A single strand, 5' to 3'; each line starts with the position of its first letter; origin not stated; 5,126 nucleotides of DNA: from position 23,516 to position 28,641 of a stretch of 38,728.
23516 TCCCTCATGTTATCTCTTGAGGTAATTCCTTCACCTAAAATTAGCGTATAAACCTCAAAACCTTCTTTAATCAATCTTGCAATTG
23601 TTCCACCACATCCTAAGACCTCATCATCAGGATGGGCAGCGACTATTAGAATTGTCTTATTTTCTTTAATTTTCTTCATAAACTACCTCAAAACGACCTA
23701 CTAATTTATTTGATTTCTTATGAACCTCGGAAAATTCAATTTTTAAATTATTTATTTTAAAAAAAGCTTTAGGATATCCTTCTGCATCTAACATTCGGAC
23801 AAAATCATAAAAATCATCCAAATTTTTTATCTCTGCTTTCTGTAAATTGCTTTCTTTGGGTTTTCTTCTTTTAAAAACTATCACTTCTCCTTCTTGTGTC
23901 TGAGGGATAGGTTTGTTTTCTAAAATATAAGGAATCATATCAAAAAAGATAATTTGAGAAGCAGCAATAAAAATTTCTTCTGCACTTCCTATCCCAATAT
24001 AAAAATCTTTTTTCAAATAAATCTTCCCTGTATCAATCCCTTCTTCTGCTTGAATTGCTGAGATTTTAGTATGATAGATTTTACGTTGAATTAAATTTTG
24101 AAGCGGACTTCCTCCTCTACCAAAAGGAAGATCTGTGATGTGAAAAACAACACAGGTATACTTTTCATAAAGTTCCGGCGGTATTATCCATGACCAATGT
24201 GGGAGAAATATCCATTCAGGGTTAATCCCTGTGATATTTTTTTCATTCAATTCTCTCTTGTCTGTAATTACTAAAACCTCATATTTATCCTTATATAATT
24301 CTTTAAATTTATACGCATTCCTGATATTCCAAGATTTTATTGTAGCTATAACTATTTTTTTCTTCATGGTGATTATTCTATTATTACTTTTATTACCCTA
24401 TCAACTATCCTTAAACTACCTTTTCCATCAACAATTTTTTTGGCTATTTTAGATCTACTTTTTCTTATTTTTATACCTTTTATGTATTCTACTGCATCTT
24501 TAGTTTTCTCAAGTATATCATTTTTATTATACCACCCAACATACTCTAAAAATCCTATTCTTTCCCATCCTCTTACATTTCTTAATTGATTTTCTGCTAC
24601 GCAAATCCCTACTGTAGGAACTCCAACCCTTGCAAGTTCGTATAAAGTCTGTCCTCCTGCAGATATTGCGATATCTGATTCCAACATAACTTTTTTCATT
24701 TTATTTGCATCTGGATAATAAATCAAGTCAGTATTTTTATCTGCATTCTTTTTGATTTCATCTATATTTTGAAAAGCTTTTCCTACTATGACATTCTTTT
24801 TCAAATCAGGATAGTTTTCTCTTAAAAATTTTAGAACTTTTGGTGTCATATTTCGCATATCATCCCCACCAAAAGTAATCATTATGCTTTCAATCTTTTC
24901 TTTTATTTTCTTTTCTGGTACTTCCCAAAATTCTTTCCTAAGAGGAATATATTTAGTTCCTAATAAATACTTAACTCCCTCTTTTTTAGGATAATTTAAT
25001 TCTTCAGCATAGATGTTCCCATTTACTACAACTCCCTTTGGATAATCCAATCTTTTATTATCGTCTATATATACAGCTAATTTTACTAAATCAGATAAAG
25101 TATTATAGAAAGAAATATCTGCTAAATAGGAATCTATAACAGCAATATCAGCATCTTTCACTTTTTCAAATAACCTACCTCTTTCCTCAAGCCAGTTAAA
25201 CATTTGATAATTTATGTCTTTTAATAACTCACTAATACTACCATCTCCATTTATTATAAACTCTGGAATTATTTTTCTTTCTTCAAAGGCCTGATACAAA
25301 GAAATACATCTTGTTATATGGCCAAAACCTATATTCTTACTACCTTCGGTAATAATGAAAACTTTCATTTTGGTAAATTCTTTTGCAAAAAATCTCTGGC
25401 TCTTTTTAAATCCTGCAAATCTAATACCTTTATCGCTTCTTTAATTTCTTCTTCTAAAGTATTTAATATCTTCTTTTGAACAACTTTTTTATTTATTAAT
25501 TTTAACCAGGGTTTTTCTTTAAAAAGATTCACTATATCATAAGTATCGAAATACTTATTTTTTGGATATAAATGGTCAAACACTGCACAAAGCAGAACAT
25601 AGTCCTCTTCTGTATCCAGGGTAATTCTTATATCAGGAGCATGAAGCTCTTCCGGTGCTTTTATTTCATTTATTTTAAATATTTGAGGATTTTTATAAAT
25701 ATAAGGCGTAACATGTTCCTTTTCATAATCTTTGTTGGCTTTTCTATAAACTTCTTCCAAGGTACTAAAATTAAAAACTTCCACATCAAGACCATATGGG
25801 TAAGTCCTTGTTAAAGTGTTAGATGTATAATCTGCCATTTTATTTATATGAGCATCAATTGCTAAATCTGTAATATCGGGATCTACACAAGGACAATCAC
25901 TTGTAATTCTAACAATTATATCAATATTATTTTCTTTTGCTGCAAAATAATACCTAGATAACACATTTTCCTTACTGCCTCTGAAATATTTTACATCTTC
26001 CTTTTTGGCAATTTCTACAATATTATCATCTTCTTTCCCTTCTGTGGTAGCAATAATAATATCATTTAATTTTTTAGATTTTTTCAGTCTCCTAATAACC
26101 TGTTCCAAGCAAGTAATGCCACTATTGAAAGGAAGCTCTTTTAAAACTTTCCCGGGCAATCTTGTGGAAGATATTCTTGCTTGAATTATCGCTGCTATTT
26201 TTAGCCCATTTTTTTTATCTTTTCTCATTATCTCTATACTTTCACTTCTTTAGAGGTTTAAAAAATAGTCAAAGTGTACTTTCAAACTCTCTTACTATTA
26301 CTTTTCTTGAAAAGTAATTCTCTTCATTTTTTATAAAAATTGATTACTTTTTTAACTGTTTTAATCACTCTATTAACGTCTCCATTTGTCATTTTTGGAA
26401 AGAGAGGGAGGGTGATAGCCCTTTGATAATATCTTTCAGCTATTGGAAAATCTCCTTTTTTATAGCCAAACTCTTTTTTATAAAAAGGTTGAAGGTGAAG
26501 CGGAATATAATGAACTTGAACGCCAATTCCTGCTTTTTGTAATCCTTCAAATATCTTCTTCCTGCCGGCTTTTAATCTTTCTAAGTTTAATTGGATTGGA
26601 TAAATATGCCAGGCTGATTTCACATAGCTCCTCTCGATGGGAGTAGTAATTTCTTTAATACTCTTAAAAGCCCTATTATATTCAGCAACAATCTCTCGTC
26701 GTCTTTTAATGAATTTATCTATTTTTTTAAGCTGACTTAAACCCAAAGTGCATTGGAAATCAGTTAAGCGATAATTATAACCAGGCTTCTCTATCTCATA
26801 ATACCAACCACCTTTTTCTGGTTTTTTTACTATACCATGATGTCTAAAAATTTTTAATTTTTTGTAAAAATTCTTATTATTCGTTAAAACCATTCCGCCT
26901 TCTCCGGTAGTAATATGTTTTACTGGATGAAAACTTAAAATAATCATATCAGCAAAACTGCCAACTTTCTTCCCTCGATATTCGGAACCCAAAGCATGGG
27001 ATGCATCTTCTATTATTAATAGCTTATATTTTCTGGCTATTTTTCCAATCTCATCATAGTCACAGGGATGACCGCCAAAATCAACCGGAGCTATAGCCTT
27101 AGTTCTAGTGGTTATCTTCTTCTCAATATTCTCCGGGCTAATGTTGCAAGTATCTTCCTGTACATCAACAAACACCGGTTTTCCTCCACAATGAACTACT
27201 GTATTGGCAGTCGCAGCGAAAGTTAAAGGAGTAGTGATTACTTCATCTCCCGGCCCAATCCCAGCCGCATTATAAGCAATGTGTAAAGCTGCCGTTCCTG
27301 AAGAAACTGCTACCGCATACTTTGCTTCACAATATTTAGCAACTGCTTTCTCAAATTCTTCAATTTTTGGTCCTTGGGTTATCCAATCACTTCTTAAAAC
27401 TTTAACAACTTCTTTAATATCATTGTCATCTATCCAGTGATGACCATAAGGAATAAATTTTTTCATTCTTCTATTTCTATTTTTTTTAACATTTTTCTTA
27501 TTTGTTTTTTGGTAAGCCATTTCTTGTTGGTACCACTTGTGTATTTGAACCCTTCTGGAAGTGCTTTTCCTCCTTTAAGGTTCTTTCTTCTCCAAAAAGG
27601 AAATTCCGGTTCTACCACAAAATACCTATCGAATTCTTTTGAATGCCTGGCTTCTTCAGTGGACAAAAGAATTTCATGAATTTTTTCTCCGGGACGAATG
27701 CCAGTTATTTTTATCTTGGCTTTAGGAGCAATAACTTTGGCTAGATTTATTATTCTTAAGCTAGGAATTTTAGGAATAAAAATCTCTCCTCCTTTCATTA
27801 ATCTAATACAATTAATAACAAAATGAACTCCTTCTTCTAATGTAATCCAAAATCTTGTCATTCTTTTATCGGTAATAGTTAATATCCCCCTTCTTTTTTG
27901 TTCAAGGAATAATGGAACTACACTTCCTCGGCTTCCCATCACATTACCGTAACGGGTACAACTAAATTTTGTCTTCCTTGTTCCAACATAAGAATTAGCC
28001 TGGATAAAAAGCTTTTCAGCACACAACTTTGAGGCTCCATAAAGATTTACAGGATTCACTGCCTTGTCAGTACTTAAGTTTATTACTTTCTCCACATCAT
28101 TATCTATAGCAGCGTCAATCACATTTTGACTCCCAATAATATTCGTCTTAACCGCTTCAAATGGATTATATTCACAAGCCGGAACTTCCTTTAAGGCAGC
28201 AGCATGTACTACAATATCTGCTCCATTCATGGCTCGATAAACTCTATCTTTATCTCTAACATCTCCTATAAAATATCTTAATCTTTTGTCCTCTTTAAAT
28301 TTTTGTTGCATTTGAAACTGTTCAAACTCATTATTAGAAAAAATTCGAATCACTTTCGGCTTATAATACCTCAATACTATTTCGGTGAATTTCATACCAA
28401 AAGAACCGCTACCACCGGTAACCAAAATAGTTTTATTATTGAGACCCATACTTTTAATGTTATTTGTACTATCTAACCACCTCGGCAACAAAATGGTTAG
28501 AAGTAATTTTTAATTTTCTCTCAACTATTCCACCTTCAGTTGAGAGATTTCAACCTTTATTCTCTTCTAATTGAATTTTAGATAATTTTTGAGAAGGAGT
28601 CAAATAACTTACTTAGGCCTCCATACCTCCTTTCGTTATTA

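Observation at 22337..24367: PseH-less pseudaminic acid pathway: a formyltransferase-like / PIG-L deacetylase / formyltransferase-like triad occupies the acetyltransferase slot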

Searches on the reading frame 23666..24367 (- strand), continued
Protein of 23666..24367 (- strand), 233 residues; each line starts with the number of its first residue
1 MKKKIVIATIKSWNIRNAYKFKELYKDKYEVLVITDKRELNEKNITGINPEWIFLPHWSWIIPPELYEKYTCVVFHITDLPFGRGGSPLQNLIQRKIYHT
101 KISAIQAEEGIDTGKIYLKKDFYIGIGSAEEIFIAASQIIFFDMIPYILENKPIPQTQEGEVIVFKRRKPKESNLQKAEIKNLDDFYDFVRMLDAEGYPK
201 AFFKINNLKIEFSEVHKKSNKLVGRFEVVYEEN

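Call 67: search_protein_families(library=ncbifam, proteins=[L051:10623-11858:+, L055:3431-4558:+, L057:9527-10690:+, L074:5272-6633:+], max_evalue=0.00001)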
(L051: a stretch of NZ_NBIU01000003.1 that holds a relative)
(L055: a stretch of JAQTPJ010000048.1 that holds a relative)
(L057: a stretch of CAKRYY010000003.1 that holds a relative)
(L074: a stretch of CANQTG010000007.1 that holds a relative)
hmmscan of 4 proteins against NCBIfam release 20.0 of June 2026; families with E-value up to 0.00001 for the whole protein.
L051:10623-11858:+ (412 aa): 5 families
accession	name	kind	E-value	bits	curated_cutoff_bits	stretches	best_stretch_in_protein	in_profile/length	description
TIGR03585.1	PseH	equivalog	2.7e-40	138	93.1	1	252-383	2-137/156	UDP-4-amino-4,6-dideoxy-N-acetyl-beta-L-altrosamine N-acetyltransferase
TIGR04001.1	thiol_BshB1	equivalog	7.4e-16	58.6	182.5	1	24-240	4-221/226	bacillithiol biosynthesis deacetylase BshB1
TIGR04000.1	thiol_BshB2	equivalog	3.5e-12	46.4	195.25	1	23-205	2-184/217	bacillithiol biosynthesis deacetylase BshB2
NF011709.0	PRK15130.1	equivalog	1.7e-10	41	218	1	253-396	9-161/186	spermidine N1-acetyltransferase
TIGR01575.1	rimI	equivalog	1.8e-06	28.2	86.4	1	282-382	16-115/132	ribosomal protein S18-alanine N-acetyltransferase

L055:3431-4558:+ (376 aa): 4 families
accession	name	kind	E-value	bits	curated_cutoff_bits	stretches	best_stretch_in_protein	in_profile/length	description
TIGR04001.1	thiol_BshB1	equivalog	1.2e-16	61.2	182.5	1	5-193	3-183/226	bacillithiol biosynthesis deacetylase BshB1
TIGR04000.1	thiol_BshB2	equivalog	2.3e-14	53.6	195.25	1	5-189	2-185/217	bacillithiol biosynthesis deacetylase BshB2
TIGR03585.1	PseH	equivalog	5.6e-12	46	93.1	1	236-373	6-144/156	UDP-4-amino-4,6-dideoxy-N-acetyl-beta-L-altrosamine N-acetyltransferase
NF002557.0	PRK02122.1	subfamily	3.9e-06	25.3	384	0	3-35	370-402/653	glucosamine-6-phosphate deaminase-like protein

L057:9527-10690:+ (388 aa): 4 families
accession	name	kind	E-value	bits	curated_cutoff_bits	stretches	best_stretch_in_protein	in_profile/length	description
NF005998.1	PRK08125.1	equivalog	6.6e-14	51.2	777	1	197-372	66-248/649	bifunctional UDP-4-amino-4-deoxy-L-arabinose formyltransferase/UDP-glucuronic acid oxidase ArnA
NF005414.0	PRK06988.1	equivalog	1.7e-12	47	316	1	185-376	53-254/311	formyltransferase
TIGR03585.1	PseH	equivalog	1.5e-10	41.4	93.1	1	13-148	4-143/156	UDP-4-amino-4,6-dideoxy-N-acetyl-beta-L-altrosamine N-acetyltransferase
TIGR00460.1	fmt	equivalog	8.2e-08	31.7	201.5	1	201-319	74-199/315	methionyl-tRNA formyltransferase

L074:5272-6633:+ (454 aa): 4 families
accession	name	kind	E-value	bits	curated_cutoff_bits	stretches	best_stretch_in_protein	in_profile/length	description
NF005998.1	PRK08125.1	equivalog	1.9e-12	46.4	777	1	263-438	65-247/649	bifunctional UDP-4-amino-4-deoxy-L-arabinose formyltransferase/UDP-glucuronic acid oxidase ArnA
NF005414.0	PRK06988.1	equivalog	3.4e-11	42.7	316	1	261-441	65-252/311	formyltransferase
TIGR03585.1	PseH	equivalog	2.7e-08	34.1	93.1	1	77-207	8-137/156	UDP-4-amino-4,6-dideoxy-N-acetyl-beta-L-altrosamine N-acetyltransferase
TIGR00460.1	fmt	equivalog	8.4e-06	25.1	201.5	0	285-350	91-158/315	methionyl-tRNA formyltransferase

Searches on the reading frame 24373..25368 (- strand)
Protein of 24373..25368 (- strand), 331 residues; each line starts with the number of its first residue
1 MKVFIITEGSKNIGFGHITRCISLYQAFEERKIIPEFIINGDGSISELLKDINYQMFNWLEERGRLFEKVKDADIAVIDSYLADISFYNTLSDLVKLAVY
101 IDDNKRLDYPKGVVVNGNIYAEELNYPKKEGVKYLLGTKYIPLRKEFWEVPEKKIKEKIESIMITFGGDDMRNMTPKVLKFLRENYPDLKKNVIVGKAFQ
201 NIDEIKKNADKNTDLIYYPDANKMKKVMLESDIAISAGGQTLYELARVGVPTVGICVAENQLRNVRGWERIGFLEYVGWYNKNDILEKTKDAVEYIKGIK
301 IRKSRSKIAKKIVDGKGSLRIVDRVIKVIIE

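Call 3: search_protein_families(library=pfam, proteins=[window:24373-25368:-], max_evalue=0.01)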
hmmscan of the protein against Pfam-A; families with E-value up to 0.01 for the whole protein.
window:24373-25368:- (331 aa): 2 families
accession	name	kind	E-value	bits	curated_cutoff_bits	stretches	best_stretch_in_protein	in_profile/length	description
PF04101.22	Glyco_tran_28_C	-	2.7e-06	28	22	1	168-269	11-115/166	Glycosyltransferase family 28 C-terminal domain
PF02684.21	LpxB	-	0.0019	17.6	22.6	1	179-254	210-285/374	Lipid-A-disaccharide synthetase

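Call 4: search_protein_families(library=ncbifam, proteins=[window:24373-25368:-], max_evalue=0.01)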
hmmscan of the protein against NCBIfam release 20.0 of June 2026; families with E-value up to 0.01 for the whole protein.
window:24373-25368:- (331 aa): 3 families
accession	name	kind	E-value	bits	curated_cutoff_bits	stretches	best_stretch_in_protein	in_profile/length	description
TIGR03590.1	PseG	equivalog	1.4e-51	175.8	153.55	1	1-264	1-276/280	UDP-2,4-diacetamido-2,4,6-trideoxy-beta-L-altropyranose hydrolase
TIGR01133.1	murG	equivalog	5.5e-08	32.2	250.25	1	142-311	162-339/353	undecaprenyldiphospho-muramoylpentapeptide beta-N-acetylglucosaminyltransferase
TIGR00215.1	lpxB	equivalog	9.4e-05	21.4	190.25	1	161-253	196-291/382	lipid-A-disaccharide synthase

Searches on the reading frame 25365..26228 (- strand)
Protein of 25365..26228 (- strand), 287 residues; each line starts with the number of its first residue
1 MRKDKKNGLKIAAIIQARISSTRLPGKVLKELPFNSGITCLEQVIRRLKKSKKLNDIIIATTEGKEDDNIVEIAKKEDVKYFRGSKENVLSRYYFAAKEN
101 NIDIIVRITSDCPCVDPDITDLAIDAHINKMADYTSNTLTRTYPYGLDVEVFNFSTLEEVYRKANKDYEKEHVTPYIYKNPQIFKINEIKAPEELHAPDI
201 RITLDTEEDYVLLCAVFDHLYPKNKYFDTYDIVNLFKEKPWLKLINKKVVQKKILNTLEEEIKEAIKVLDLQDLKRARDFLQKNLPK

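Call 3: search_protein_families(library=pfam, proteins=[window:25365-26228:-], max_evalue=0.01)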
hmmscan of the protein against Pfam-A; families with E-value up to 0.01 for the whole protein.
window:25365-26228:- (287 aa): 1 family
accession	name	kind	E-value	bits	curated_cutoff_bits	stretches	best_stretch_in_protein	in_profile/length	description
PF02348.25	CTP_transf_3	-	4.4e-33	115.3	22.6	1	12-210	1-199/217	Cytidylyltransferase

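Call 4: search_protein_families(library=ncbifam, proteins=[window:25365-26228:-], max_evalue=0.01)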
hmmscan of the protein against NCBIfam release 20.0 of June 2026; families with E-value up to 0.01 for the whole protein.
window:25365-26228:- (287 aa): 10 families
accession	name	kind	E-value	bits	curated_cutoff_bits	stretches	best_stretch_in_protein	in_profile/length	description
NF003952.0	PRK05450.1-5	subfamily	3.2e-13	49.4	193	1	10-132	2-121/250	3-deoxy-manno-octulosonate cytidylyltransferase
NF009905.0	PRK13368.1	subfamily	4.1e-12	46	255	1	10-137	2-124/243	3-deoxy-manno-octulosonate cytidylyltransferase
TIGR04321.1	spiroSPASM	subfamily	1e-10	40.9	250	1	33-220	17-207/510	spiro-SPASM protein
NF003948.0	PRK05450.1-1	equivalog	2.1e-09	37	281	1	10-133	5-126/248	3-deoxy-manno-octulosonate cytidylyltransferase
NF003950.0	PRK05450.1-3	subfamily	9.2e-08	31.7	234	1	11-127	3-117/248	3-deoxy-manno-octulosonate cytidylyltransferase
TIGR00466.1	kdsB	equivalog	3.2e-05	23.5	155.2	1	12-128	4-117/241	3-deoxy-manno-octulosonate cytidylyltransferase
NF053639.1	Mfer334_fam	equivalog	0.0028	17.5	260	0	32-130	30-129/209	pseudomurein biosynthesis protein PmurB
NF001457.0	PRK00317.1-3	equivalog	0.0032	17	164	1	37-163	26-148/200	molybdenum cofactor guanylyltransferase MobA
TIGR00542.1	hxl6Piso_put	equivalog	0.0058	16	272.15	0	19-78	209-266/279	L-ribulose-5-phosphate 3-epimerase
TIGR03584.1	PseF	equivalog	0.0063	16.2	205.7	0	13-80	2-64/222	pseudaminic acid cytidylyltransferase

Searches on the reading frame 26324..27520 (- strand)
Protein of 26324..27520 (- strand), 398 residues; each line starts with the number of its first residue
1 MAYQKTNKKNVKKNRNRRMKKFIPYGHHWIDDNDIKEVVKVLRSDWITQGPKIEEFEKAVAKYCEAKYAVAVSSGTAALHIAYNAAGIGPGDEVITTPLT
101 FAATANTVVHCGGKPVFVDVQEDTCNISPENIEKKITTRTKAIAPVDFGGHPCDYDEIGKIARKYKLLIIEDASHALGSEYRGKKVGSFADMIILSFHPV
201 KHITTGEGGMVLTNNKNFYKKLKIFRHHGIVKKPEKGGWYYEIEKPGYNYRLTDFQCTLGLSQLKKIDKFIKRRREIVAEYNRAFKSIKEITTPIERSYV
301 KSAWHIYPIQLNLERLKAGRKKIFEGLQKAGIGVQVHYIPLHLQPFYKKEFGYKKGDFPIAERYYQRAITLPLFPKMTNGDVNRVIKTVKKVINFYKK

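Call 3: search_protein_families(library=pfam, proteins=[window:26324-27520:-], max_evalue=0.01)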
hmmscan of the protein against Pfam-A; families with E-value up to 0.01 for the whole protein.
window:26324-27520:- (398 aa): 5 families
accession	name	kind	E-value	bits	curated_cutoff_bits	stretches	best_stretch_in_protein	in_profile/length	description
PF01041.23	DegT_DnrJ_EryC1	-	2.3e-135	451.9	19.8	1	30-389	3-359/360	DegT/DnrJ/EryC1/StrS aminotransferase family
PF00155.27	Aminotran_1_2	-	8.9e-10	38.7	19.7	1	53-173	44-186/361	Aminotransferase class I and II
PF01053.26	Cys_Met_Meta_PP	-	1.7e-09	37.1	27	1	50-234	51-235/381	Cys/Met metabolism PLP-dependent enzyme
PF01212.27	Beta_elim_lyase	-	2e-06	27.8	27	1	50-277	31-222/288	Beta-eliminating lyase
PF00266.25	Aminotran_5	-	6.7e-06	25.8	21.5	1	52-180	44-183/371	Aminotransferase class-V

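Call 4: search_protein_families(library=ncbifam, proteins=[window:26324-27520:-], max_evalue=0.01)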
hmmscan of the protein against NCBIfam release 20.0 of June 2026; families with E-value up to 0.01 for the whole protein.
window:26324-27520:- (398 aa): 36 families (the best 25 are shown)
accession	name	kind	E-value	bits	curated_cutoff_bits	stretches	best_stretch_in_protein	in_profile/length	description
TIGR03588.1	PseC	equivalog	7.6e-155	515.5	423.5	1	22-392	1-379/380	UDP-4-amino-4,6-dideoxy-N-acetyl-beta-L-altrosamine transaminase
NF008658.2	PRK11658.1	equivalog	5.3e-96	321.5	631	1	19-394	1-378/379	UDP-4-amino-4-deoxy-L-arabinose aminotransferase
TIGR04181.1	NHT_00031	hypoth_equivalog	4e-84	282.6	420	1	30-372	8-357/359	LegC family aminotransferase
NF008687.0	PRK11706.1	equivalog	4.8e-75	252.7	375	1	23-393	2-374/375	dTDP-4-amino-4,6-dideoxygalactose transaminase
NF011936.0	PRK15407.1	equivalog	2e-64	217.9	423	2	7-229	21-251/440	lipopolysaccharide biosynthesis protein RfbH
TIGR02379.1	ECA_wecE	subfamily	7.4e-60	202.7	434.85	1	49-393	29-375/376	dTDP-4-amino-4,6-dideoxy-D-glucose transaminase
TIGR04427.1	PLP_DesI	equivalog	9.2e-51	173.1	650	1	39-391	39-381/390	dTDP-4-dehydro-6-deoxyglucose aminotransferase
NF005816.0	PRK07682.1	equivalog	1.8e-10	40.1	620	1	70-176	94-206/390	aminotransferase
NF004975.0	PRK06348.1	equivalog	4.7e-09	35.7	549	1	56-173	71-202/384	pyridoxal phosphate-dependent aminotransferase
NF006096.0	PRK08248.1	equivalog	9.2e-08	31.1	726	1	51-210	64-222/431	homocysteine synthase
NF005817.0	PRK07683.1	equivalog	4.2e-07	29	575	1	58-158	72-183/387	aminotransferase A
NF004650.0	PRK05994.1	equivalog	4.5e-07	29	667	1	56-197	68-207/427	O-acetylhomoserine aminocarboxypropyltransferase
NF041364.1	GntC_guanitoxin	equivalog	5.6e-07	28.8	415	1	64-173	50-174/356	guanitoxin biosynthesis PLP-dependent (S)-gamma-hydroxy-L-arginine cyclodehydratase GntC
TIGR01326.1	OAH_OAS_sulfhy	subfamily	8.2e-07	28.1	495.1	1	51-219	57-223/418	O-acetylhomoserine aminocarboxypropyltransferase/cysteine synthase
NF006095.0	PRK08247.1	equivalog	9.3e-07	27.9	585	1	48-177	50-178/369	methionine biosynthesis PLP-dependent protein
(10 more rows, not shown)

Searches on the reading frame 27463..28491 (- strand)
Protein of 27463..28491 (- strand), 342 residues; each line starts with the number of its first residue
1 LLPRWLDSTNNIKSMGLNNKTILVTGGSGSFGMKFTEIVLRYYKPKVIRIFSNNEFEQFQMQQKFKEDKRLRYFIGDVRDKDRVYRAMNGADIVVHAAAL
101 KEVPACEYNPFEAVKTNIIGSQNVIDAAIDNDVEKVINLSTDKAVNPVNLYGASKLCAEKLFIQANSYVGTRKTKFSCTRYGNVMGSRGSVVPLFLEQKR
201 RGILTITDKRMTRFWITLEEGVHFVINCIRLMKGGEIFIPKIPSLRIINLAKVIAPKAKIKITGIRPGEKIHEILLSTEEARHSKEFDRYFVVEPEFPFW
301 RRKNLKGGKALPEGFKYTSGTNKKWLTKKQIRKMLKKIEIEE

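Call 3: search_protein_families(library=pfam, proteins=[window:27463-28491:-], max_evalue=0.01)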
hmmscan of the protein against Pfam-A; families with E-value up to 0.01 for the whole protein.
window:27463-28491:- (342 aa): 9 families
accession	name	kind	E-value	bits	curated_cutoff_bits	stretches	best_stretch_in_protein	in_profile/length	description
PF02719.21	Polysacc_synt_2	-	7.4e-103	344.2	20.2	1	22-294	1-292/293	Polysaccharide biosynthesis protein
PF01370.27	Epimerase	-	2.8e-20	73.2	20.9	1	22-225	1-221/240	NAD dependent epimerase/dehydratase family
PF01073.25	3Beta_HSD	-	1.7e-18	67.1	22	1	23-147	1-122/280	3-beta hydroxysteroid dehydrogenase/isomerase family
PF16363.11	GDP_Man_Dehyd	-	3e-13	50.4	27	1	23-186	1-185/332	GDP-mannose 4,6 dehydratase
PF04321.23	RmlD_sub_bind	-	2.5e-09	37.1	27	1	21-164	2-138/287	RmlD substrate binding domain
PF13460.12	NAD_binding_10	-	9.1e-07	29.4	27.2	1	26-146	1-103/184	NAD(P)H-binding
PF00106.31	adh_short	-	4.2e-05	23.6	26.6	1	20-171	1-169/195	short chain dehydrogenase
PF07993.18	NAD_binding_4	-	0.0002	21.1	20.1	0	53-147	43-142/258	Male sterility protein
PF05368.20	NmrA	-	0.0031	17.6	27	1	19-137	2-103/298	NmrA-like family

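Call 4: search_protein_families(library=ncbifam, proteins=[window:27463-28491:-], max_evalue=0.01)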
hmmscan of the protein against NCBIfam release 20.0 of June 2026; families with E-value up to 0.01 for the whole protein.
window:27463-28491:- (342 aa): 22 families
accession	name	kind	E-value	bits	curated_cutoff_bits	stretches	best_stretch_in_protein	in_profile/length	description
TIGR03589.1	PseB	equivalog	2.7e-149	496.5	407.75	1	17-334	2-323/324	UDP-N-acetylglucosamine 4,6-dehydratase (inverting)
TIGR04130.1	FnlA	equivalog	5.1e-76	255.8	730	1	18-314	3-305/337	UDP-N-acetylglucosamine 4,6-dehydratase/5-epimerase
TIGR04180.1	EDH_00030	hypoth_equivalog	5.5e-20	71.6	475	1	22-143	1-123/297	NAD-dependent 4,6-dehydratase LegB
NF041293.1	G6PDh_Azf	equivalog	5.1e-13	49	400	1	19-146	2-120/252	NAD-dependent glucose-6-phosphate dehydrogenase Azf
TIGR02622.1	CDP_4_6_dhtase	equivalog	3.8e-12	46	278.45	1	18-186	3-193/352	CDP-glucose 4,6-dehydratase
TIGR01181.1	dTDP_gluc_dehyt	equivalog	7.5e-12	45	365.1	1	22-144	2-128/321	dTDP-glucose 4,6-dehydratase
TIGR01179.1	galE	equivalog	2.1e-11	43.3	262.3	1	22-188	2-180/332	UDP-glucose 4-epimerase GalE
TIGR03466.1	HpnA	hypoth_equivalog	8.4e-11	41.3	367.65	1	21-176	2-146/327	hopanoid-associated sugar epimerase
TIGR01214.1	rmlD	equivalog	5.4e-10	38.8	224.05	1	21-165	1-138/285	dTDP-4-dehydrorhamnose reductase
NF042423.1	oxyalk_red_Shew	equivalog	1.6e-09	37.3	580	1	18-142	7-119/331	2-alkyl-3-oxoalkanoate reductase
NF042422.1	oxyalk_red_OleD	equivalog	2.9e-09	36.7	580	1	22-143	3-112/329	2-alkyl-3-oxoalkanoate reductase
NF052578.1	StrlDmthSdmBMthl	equivalog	1.2e-06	28.5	600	1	21-154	2-125/328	sterol demethylase protein SdmB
NF007956.0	PRK10675.1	subfamily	1.2e-06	27.9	394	1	22-140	3-123/338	UDP-glucose 4-epimerase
TIGR02197.1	heptose_epim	equivalog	4.8e-06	26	274.6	1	22-188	1-174/316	ADP-glyceromanno-heptose 6-epimerase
NF043036.1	ErythonDh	equivalog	2.3e-05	23.7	325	1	22-137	3-120/321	D-erythronate dehydrogenase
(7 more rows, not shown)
